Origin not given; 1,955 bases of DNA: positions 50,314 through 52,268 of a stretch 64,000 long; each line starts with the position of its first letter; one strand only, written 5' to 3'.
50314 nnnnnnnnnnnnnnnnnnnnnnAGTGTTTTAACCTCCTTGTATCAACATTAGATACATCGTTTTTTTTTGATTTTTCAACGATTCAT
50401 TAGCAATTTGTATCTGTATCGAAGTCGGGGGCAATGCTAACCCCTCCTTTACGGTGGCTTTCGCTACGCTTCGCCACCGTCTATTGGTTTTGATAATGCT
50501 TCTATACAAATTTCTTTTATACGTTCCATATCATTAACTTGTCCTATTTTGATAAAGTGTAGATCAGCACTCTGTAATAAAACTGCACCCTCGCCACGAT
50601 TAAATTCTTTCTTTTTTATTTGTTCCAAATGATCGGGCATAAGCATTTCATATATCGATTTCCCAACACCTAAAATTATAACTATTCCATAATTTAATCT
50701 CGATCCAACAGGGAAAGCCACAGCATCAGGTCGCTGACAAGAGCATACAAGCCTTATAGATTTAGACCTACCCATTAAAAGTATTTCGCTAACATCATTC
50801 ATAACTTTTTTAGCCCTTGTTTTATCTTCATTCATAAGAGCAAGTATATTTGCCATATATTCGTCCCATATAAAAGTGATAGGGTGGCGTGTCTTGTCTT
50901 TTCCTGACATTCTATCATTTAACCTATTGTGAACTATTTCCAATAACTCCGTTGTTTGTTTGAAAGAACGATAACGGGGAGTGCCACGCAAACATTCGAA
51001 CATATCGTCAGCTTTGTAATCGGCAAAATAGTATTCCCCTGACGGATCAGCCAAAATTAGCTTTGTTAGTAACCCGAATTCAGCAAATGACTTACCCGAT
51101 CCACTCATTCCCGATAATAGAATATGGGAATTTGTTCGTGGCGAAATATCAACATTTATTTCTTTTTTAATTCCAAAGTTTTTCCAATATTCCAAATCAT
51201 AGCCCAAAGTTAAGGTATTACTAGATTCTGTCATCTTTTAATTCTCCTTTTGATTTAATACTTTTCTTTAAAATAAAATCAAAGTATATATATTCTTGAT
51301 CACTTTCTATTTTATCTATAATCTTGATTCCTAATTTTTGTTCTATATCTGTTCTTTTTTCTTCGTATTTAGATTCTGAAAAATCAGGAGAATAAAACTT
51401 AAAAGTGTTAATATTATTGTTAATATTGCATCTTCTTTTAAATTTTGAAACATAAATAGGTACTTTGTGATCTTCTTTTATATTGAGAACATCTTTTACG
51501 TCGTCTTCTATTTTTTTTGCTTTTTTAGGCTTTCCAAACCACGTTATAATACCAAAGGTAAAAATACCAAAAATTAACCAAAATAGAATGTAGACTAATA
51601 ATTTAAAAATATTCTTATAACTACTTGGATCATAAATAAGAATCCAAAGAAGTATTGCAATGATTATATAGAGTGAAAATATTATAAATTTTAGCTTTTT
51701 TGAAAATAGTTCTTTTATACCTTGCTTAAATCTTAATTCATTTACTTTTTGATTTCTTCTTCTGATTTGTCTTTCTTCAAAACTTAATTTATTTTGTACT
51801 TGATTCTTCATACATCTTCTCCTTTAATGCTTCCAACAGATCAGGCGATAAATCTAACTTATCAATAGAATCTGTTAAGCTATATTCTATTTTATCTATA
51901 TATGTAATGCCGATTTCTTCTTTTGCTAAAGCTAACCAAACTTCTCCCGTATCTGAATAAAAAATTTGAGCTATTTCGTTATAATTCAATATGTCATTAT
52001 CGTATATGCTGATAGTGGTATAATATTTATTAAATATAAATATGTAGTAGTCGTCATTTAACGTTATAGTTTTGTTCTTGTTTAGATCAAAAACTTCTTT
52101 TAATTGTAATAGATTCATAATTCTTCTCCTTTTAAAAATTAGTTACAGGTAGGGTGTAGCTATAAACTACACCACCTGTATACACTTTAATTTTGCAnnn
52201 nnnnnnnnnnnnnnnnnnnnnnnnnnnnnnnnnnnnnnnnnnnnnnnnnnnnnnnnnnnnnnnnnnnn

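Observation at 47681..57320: Compact AT-rich integrated element carrying int, xis, HUH-SF3 rep, a split FtsK-like motor, a sigma factor and a sortase/surface-protein pair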

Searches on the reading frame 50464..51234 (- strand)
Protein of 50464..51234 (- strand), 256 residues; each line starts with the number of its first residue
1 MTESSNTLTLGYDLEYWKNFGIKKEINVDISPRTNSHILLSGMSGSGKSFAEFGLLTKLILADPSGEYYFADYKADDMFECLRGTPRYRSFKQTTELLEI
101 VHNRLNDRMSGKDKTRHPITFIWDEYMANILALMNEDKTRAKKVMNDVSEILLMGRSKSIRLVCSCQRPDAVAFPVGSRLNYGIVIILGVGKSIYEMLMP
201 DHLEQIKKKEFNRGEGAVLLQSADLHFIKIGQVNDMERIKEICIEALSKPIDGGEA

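Call 4: search_protein_families(library=pfam, proteins=[window:50464-51234:-], max_evalue=0.01)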
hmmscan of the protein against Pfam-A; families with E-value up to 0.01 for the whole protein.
window:50464-51234:- (256 aa): 1 family
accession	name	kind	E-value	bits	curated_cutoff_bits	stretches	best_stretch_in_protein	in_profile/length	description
PF01935.23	DUF87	-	0.0092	16.5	23.2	0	26-81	14-69/220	Helicase HerA, central domain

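Call 13: search_protein_families(library=ncbifam, proteins=[window:50464-51234:-], max_evalue=0.01)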
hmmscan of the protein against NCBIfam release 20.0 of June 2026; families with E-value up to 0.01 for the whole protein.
window:50464-51234:- (256 aa): 1 family
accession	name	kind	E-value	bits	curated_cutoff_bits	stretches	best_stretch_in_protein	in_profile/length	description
NF041214.1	plasmid_TraB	equivalog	3e-05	22.7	800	1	33-202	246-422/639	plasmid transfer protein TraB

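Call 14: search_protein_families(library=phrogs, proteins=[window:50464-51234:-], max_evalue=0.01)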
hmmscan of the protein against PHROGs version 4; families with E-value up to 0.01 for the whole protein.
window:50464-51234:- (256 aa): 3 families
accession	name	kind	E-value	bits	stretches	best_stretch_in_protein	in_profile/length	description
phrog_1358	-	moron, auxiliary metabolic gene and host takeover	2.7e-10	39.4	1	24-191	594-775/1382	FtsK/SpoIIIE-like protein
phrog_2666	-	head and packaging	1.7e-05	24.7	1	31-172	317-468/555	terminase large subunit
phrog_7035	-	unknown function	0.0015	18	0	24-70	200-255/969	-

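Call 33: search_solved_structures(query=window:50464-51234:-, max_evalue=1)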
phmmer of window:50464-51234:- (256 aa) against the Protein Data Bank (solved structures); distinct sequences matched with E-value up to 1: 3.
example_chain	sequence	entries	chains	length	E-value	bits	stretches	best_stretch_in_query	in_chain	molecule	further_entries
1fok_A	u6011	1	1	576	0.5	13.2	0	111-188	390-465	PROTEIN (FOKI RESTRICTION ENDONUCLEASE)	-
2fok_A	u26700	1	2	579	0.53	13.1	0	111-188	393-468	FOKI RESTRICTION ENDONUCLEASE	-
5u0p_2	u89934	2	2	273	0.9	12.3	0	61-182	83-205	Mediator complex subunit 27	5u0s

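Call 35: find_homologous_proteins(query=window:50464-51234:-, max_evalue=0.001)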
Query window:50464-51234:- (256 aa): 353 proteins with E <= 0.001 among 969 candidates; the best 120 are listed.
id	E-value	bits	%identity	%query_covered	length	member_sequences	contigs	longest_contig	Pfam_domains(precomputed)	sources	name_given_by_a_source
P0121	9.4e-167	571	100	100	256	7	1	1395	-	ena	-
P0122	7.0e-149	512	88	100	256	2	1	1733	-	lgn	-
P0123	8.2e-149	512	88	100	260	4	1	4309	-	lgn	-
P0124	2.0e-147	507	88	100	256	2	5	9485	-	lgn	-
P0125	4.1e-146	503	87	100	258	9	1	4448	-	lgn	-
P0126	4.4e-146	503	86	100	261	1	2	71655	-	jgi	-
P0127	2.1e-144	498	86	100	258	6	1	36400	-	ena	-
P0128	4.3e-141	487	83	100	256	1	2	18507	-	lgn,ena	-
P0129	1.4e-139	482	83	100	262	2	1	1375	-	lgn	-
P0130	4.8e-137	473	83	100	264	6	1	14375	-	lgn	-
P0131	9.1e-137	473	83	100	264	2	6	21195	-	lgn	-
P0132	4.9e-135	467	81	100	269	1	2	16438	-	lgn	-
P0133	5.2e-135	467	82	100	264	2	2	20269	-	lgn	-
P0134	4.3e-134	464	78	100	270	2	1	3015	-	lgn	-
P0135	2.3e-133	461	80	100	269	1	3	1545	-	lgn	-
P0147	1.8e-98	347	62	95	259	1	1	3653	PF01580.25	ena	-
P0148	9.4e-98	345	61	97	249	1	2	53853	PF01580.25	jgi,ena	-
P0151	4.9e-97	342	59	96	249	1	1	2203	PF01580.25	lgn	-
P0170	3.4e-93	330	62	95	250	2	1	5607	PF01580.25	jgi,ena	-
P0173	6.6e-93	329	61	97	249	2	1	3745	PF01580.25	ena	-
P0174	7.1e-93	329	60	96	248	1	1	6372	PF01580.25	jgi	jgi:DNA helicase HerA-like ATPase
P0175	8.3e-93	329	61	97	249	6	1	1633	PF01580.25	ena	-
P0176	1.1e-92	328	63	92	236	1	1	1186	PF01580.25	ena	-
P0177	2.0e-92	327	59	95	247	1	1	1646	PF01580.25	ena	-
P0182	1.0e-91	325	61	94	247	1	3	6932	PF01935.24,PF01580.25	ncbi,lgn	-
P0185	1.4e-91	325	59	96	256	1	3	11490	PF01580.25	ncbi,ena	-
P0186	1.8e-91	324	60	96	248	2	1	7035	PF01580.25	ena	-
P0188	4.0e-91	323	58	96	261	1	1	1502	PF01580.25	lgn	-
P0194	7.6e-91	322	60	95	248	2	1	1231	PF01580.25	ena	-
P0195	7.8e-91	322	59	96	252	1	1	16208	PF01580.25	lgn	-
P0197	8.4e-91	322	58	95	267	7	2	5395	PF01580.25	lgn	-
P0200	1.6e-90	321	58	96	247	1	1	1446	PF01935.24,PF01580.25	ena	-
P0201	2.0e-90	321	60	98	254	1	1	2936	PF01580.25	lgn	-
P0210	1.6e-89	318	58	95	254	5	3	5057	PF01580.25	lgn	-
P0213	2.5e-89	317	57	97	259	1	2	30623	PF01580.25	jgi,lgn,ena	-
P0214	2.6e-89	317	58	95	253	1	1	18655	PF01580.25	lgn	-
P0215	2.7e-89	317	55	100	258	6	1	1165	PF01580.25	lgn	-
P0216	3.7e-89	317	59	95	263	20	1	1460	PF01580.25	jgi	-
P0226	3.2e-88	314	59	95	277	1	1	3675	PF01580.25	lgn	-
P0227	3.7e-88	313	59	97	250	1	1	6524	PF01580.25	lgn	-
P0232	5.6e-88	313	56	96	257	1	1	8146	PF01580.25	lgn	-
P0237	1.1e-87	312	55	98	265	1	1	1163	PF01580.25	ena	-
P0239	2.0e-87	311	59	95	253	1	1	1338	PF01580.25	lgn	-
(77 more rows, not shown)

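Call 37: search_solved_structures(query=A2, max_evalue=1)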
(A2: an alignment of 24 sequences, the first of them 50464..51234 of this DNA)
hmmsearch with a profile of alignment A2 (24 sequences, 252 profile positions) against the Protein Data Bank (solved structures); distinct sequences matched with E-value up to 1: 15.
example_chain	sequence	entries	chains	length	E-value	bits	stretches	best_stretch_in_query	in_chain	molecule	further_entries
8xau_A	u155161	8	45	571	4.7e-05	26.1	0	23-67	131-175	ATP-binding protein | HerA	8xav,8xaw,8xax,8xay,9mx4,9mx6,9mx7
7b9f_C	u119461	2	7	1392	0.00011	24.9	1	38-121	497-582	EccC5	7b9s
6o1x_A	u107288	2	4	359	0.0002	24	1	27-185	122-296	DNA translocase coupling protein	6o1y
6o1w_A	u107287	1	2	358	0.0002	24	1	27-185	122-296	DNA translocase coupling protein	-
6o1z_A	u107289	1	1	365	0.00021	24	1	27-185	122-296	DNA translocase coupling protein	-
7np7_C1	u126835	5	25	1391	0.00025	23.7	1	38-120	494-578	ESX-5 secretion system protein EccC5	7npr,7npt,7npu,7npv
9qks_G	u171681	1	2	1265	0.037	16.6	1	36-114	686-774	ESX secretion system protein YukB,Green fluorescent protein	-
9c1m_M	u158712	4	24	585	0.087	15.4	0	36-77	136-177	ATP-binding protein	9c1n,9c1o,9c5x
3c5c_A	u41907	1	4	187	0.099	15.2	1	192-250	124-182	RAS-like protein 12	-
8yho_A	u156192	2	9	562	0.15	14.6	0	36-84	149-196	DUF87 domain-containing protein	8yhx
8ziq_M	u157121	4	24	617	0.15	14.6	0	28-76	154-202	HerA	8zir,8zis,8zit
9gxk_A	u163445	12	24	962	0.25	13.9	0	28-55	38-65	UvrABC system protein A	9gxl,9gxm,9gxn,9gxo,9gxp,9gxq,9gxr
3ux8_A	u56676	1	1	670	0.5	12.9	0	38-61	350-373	Excinuclease ABC, A subunit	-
4mix_A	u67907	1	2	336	0.54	12.8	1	35-101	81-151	Putative insecticidal toxin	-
6t3i_A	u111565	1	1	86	0.57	12.7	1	75-110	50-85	Hepatoma-derived growth factor-related protein 2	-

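Call 38: search_protein_families(library=pfam, alignment_id=A2, max_evalue=0.01)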
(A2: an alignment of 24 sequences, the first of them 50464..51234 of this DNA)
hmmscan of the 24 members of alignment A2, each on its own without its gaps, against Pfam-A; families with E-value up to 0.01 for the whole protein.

A. member 1, window:50464-51234:- (256 aa): 1 family
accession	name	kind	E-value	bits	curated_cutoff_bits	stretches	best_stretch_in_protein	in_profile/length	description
PF01935.23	DUF87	-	0.0092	16.5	23.2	0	26-81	14-69/220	Helicase HerA, central domain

B. families by the number of members that match (of 24 scanned): 10 families
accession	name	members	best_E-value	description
PF01580.24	FtsK_SpoIIIE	21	1.5e-08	FtsK/SpoIIIE family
PF01935.23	DUF87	20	1.1e-05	Helicase HerA, central domain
PF24883.2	NPHP3_N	11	0.00019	Nephrocystin 3, N-terminal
PF13401.12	AAA_22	4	0.00013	AAA domain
PF13191.12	AAA_16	2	0.0032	AAA ATPase domain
PF00005.33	ABC_tran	2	0.0043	ABC transporter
PF12846.13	AAA_10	2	0.0061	AAA-like domain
PF19044.6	P-loop_TraG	1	0.0027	TraG P-loop domain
PF20720.3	nSTAND3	1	0.0046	Novel STAND NTPase 3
PF13555.12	AAA_29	1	0.0069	P-loop containing region of AAA domain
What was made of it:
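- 50464..51234 (-): TcpA-like FtsK/SpoIIIE-family ATPase (motor half of the split coupling protein). 21 of 24 family members hit PF01580 (call 38).
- On Integrative mobilizable element (Firmicutes type, RCR-relaxase + TcpA): PF01580 is hit by 21 of 24 family members (call 38).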

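Call 105: predict_structure(alignment_id=A2)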
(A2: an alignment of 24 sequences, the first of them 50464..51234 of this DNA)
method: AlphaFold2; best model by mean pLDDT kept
length: 256 residues; sequences in the alignment: 24
mean_pLDDT: 85.6   pTM: 0.85
mean pLDDT of the five models: 85.6, 85.0, 82.2, 79.5, 58.8
residues with pLDDT >= 90: 118; 70-90: 115; 50-70: 15; < 50: 8
segments of 3 or more residues with pLDDT < 50: 175-177
pLDDT, mean of each block of 10 residues (from residue 1): 71 94 92 80 88 93 91 91 94 90 91 86 90 89 88 82 83 52 81 81 87 92 89 88 94 58
secondary structure, 60 per line:
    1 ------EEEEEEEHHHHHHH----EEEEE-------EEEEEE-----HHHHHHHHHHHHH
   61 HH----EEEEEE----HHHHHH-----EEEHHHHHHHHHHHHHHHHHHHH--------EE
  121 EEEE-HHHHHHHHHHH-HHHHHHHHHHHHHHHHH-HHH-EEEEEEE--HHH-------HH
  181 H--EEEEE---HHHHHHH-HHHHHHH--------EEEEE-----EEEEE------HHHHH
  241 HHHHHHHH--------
elements in order: E7-13 H14-20 E25-29 E37-42 H48-62 E67-72 H77-82 E88-90 H91-110 E119-124 H126-136 H138-154 E160-166 E184-188 H192-198 H200-206 E215-219 E225-229 H236-248

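Call 122: search_protein_families(library=padloc, proteins=[window:50464-51234:-], max_evalue=0.001)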
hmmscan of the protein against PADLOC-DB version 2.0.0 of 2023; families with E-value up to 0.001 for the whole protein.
window:50464-51234:- (256 aa): 4 families
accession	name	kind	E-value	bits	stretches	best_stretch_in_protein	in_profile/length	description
PDLC04140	mad8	-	3.4e-06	24.8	0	27-102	19-85/314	mads_8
PDLC04104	HerA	-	0.00024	18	1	112-207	214-310/379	-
PDLC04105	HerA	-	0.00033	17.3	0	112-207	413-509/576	-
PDLC02804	SspH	-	0.00058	15.4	1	115-230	1436-1544/1561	SspH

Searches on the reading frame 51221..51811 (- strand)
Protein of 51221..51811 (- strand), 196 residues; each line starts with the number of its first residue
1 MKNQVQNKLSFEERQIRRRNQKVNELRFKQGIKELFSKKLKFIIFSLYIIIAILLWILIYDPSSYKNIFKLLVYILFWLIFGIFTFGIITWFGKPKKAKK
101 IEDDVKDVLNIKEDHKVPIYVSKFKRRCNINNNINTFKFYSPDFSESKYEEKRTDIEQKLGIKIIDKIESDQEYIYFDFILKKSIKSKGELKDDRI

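Call 4: search_protein_families(library=pfam, proteins=[window:51221-51811:-], max_evalue=0.01)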
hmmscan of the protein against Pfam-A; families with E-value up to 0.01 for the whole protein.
window:51221-51811:- (196 aa): 1 family
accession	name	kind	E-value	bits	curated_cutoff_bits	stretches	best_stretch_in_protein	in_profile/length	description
PF14264.12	Glucos_trans_II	-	0.0012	18.5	30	1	35-91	237-293/317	Glucosyl transferase GtrII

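Call 13: search_protein_families(library=ncbifam, proteins=[window:51221-51811:-], max_evalue=0.01)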
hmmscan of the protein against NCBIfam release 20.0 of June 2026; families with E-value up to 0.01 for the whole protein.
window:51221-51811:- (196 aa): 1 family
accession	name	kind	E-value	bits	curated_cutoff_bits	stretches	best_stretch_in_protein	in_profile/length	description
NF041560.1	T6SS_Burk_ExIF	subfamily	0.0063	16.2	90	1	29-117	118-210/234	putative type VI secretion system effector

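Call 14: search_protein_families(library=phrogs, proteins=[window:51221-51811:-], max_evalue=0.01)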
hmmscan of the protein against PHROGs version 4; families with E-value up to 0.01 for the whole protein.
window:51221-51811:- (196 aa): 0 families

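Call 67: search_protein_families(library=pfam, proteins=[window:51221-51811:-], max_evalue=10)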
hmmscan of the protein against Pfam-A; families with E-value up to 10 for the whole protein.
window:51221-51811:- (196 aa): 3 families
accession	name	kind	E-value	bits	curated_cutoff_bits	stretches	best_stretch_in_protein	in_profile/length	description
PF14264.12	Glucos_trans_II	-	0.0012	18.5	30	1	35-91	237-293/317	Glucosyl transferase GtrII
PF20556.3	DUF6768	-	0.3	11.2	27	1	4-85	7-84/123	Family of unknown function (DUF6768)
PF13800.11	Sigma_reg_N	-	1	10.1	26.3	1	72-111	18-56/91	Sigma factor regulator N-terminal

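Call 94: search_protein_representatives(protein=window:51221-51811:-)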
Query: 196 residues. Proteins with E-value up to 0.001 (for the whole library): 23; up to 1e-10: 4; up to 1e-30: 2. The best 23 are listed.
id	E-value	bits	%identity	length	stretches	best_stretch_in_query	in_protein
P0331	1.7e-54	200.8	52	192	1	1-196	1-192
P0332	2.1e-41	158.2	100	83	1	1-81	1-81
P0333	2.2e-23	99.4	74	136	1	2-85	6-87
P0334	9.1e-13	64.7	30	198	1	9-178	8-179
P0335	1.5e-10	57.5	57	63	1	137-196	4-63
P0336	9.8e-09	51.6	32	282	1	14-165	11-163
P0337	2.5e-08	50.3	33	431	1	23-168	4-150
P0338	3.6e-08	49.8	31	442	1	18-170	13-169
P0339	3.9e-07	46.4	67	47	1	6-48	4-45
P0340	8.4e-07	45.3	35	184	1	66-167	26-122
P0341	2.0e-06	44.1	30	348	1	24-186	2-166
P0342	2.5e-06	43.7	28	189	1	17-166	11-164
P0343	1.3e-05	41.5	37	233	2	51-145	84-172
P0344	4.1e-05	39.8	30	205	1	13-165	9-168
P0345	1.3e-04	38.1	24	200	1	15-169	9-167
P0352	9.3e-04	35.4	28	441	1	12-176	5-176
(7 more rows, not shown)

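Call 97: search_protein_families(library=pfam, proteins=[P0337, P0338, P0352, P0331, P0334], max_evalue=0.001)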
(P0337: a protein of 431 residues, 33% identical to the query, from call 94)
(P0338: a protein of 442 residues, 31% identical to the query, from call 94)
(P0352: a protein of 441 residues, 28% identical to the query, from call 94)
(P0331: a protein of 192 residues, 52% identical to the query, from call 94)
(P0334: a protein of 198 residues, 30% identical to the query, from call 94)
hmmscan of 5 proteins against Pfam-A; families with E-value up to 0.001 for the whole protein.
P0337 (431 aa): 4 families
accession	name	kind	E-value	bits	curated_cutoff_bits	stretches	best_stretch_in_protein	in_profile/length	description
PF01580.24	FtsK_SpoIIIE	-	4.9e-16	59.3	24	1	199-355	33-219/221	FtsK/SpoIIIE family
PF13191.12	AAA_16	-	8.1e-05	23.6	32.6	1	197-241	17-61/167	AAA ATPase domain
PF12846.13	AAA_10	-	0.00012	21.7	27.5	0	336-377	264-305/362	AAA-like domain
PF01935.23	DUF87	-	0.00019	22.1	23.2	1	203-268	22-84/220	Helicase HerA, central domain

P0338 (442 aa): 5 families
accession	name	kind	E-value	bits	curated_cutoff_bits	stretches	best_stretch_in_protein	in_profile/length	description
PF01580.24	FtsK_SpoIIIE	-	3.8e-13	49.8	24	1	214-313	31-138/221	FtsK/SpoIIIE family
PF10412.15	TrwB_AAD_bind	-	8.8e-05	22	20.5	1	220-260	14-54/387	Type IV secretion-system coupling protein DNA-binding domain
PF05872.18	HerA_C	-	0.0001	21.5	22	1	223-260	23-60/502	Helicase HerA-like C-terminal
PF25199.1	nSTAND_NTPase5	-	0.00027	21.2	34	1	224-264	44-85/145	Novel STAND NTPase 5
PF01935.23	DUF87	-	0.00037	21.1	23.2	1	223-264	25-65/220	Helicase HerA, central domain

P0352 (441 aa): 8 families
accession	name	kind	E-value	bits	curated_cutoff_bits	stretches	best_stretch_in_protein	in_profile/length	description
PF01580.24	FtsK_SpoIIIE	-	7e-18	65.3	24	1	199-313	15-138/221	FtsK/SpoIIIE family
PF13401.12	AAA_22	-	3.8e-05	24.5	27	1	224-368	8-121/130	AAA domain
PF10236.15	DAP3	-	0.00011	22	23.1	0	219-252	21-54/311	Mitochondrial ribosomal death-associated protein 3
PF12846.13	AAA_10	-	0.00014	21.5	27.5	0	221-258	21-58/362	AAA-like domain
PF01935.23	DUF87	-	0.00017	22.2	23.2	0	222-258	24-61/220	Helicase HerA, central domain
PF11016.13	DUF2854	-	0.00031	21.1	25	1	101-156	78-134/146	Protein of unknown function (DUF2854)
PF25199.1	nSTAND_NTPase5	-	0.00036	20.8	34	1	220-299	40-120/145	Novel STAND NTPase 5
PF20720.3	nSTAND3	-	0.00095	19.3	27.2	0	219-258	15-55/155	Novel STAND NTPase 3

P0331 (192 aa): 0 families

P0334 (198 aa): 0 families

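Call 122: search_protein_families(library=padloc, proteins=[window:51221-51811:-], max_evalue=0.001)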
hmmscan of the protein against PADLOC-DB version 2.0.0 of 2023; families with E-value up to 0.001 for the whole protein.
window:51221-51811:- (196 aa): 0 families

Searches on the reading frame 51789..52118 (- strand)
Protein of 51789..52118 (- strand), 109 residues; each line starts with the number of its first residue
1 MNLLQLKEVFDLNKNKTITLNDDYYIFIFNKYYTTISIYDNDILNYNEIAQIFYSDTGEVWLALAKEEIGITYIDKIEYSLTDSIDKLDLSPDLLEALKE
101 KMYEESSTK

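Call 4: search_protein_families(library=pfam, proteins=[window:51789-52118:-], max_evalue=0.01)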
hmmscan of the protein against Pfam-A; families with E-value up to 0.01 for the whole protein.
window:51789-52118:- (109 aa): 0 families

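Call 13: search_protein_families(library=ncbifam, proteins=[window:51789-52118:-], max_evalue=0.01)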
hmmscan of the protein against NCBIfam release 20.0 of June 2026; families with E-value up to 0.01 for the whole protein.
window:51789-52118:- (109 aa): 0 families

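Call 14: search_protein_families(library=phrogs, proteins=[window:51789-52118:-], max_evalue=0.01)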
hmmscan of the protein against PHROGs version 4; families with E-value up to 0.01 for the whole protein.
window:51789-52118:- (109 aa): 0 families

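Call 67: search_protein_families(library=pfam, proteins=[window:51789-52118:-], max_evalue=10)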
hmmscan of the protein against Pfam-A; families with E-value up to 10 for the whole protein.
window:51789-52118:- (109 aa): 0 families
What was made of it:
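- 51789..52118 (-): 109-aa protein of unknown function, conserved only in the closest relatives. No family hit (calls 4, 67).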

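Call 122: search_protein_families(library=padloc, proteins=[window:51789-52118:-], max_evalue=0.001)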
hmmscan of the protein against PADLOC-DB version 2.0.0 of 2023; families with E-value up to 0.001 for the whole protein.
window:51789-52118:- (109 aa): 0 families
